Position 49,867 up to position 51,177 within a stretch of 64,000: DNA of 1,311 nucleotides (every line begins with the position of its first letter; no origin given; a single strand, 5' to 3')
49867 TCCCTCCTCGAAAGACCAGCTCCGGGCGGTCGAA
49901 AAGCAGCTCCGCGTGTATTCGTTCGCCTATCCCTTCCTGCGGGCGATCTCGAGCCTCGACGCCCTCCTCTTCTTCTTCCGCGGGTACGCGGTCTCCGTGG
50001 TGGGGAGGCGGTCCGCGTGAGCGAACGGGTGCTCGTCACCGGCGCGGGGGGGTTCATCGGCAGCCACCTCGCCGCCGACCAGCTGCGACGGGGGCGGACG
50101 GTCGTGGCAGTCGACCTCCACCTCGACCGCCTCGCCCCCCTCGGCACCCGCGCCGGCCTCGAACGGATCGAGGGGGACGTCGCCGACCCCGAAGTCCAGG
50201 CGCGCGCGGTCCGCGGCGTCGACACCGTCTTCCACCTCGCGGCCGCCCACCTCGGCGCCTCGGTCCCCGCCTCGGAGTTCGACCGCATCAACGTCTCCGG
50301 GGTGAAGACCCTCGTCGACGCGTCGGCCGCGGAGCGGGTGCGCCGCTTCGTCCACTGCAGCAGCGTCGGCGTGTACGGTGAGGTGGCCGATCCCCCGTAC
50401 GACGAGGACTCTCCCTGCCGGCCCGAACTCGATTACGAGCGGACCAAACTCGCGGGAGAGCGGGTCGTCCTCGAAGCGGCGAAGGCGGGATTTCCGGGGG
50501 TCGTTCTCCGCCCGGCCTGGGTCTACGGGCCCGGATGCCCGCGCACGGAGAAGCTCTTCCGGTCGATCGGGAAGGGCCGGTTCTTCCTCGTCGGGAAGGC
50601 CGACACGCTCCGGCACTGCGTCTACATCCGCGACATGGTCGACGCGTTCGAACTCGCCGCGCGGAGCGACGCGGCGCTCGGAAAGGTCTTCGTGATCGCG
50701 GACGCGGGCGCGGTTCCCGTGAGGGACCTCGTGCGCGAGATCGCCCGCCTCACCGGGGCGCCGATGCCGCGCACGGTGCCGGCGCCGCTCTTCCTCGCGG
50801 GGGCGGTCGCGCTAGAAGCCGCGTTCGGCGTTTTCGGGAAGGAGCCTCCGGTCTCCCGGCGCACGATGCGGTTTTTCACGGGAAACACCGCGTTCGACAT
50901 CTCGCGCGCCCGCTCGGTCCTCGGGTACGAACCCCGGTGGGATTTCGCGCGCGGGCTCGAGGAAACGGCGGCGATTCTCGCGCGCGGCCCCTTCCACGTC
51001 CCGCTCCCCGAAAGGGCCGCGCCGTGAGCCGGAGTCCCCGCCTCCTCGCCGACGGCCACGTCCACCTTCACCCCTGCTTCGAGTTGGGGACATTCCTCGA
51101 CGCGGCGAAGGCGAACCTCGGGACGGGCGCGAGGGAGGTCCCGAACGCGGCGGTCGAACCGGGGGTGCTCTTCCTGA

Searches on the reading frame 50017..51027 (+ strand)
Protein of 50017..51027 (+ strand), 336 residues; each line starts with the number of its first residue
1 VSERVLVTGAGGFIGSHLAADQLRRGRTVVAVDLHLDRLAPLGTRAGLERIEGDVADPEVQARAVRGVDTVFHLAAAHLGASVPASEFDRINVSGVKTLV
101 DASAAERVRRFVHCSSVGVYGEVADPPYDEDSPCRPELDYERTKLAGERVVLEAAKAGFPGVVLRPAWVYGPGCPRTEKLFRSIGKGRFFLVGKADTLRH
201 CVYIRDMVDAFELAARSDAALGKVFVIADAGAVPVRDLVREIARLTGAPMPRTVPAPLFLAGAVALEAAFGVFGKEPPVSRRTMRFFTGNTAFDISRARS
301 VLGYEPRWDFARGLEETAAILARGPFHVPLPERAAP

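Call 79: search_protein_families(library=pfam, proteins=[window:50017-51027:+], max_evalue=0.00001)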
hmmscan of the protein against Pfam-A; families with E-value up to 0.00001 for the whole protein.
window:50017-51027:+ (336 aa): 8 families
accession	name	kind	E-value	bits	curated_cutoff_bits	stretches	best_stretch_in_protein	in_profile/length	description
PF01370.27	Epimerase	-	1.2e-39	136.6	20.9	1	5-228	1-240/240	NAD dependent epimerase/dehydratase family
PF01073.25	3Beta_HSD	-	2.6e-27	96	22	1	6-247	1-269/280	3-beta hydroxysteroid dehydrogenase/isomerase family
PF16363.11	GDP_Man_Dehyd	-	1.1e-25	91.3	27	1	6-317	1-332/332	GDP-mannose 4,6 dehydratase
PF04321.23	RmlD_sub_bind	-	4.9e-18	65.6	27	1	4-209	2-191/287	RmlD substrate binding domain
PF13460.12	NAD_binding_10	-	5.1e-16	59.5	27.2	1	9-169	1-146/184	NAD(P)H-binding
PF07993.18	NAD_binding_4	-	5.2e-15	55.7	20.1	1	59-174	80-210/258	Male sterility protein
PF02719.21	Polysacc_synt_2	-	8.4e-09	35.5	20.2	1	5-116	1-128/293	Polysaccharide biosynthesis protein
PF05368.20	NmrA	-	5.9e-08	33.1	27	1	2-115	2-106/298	NmrA-like family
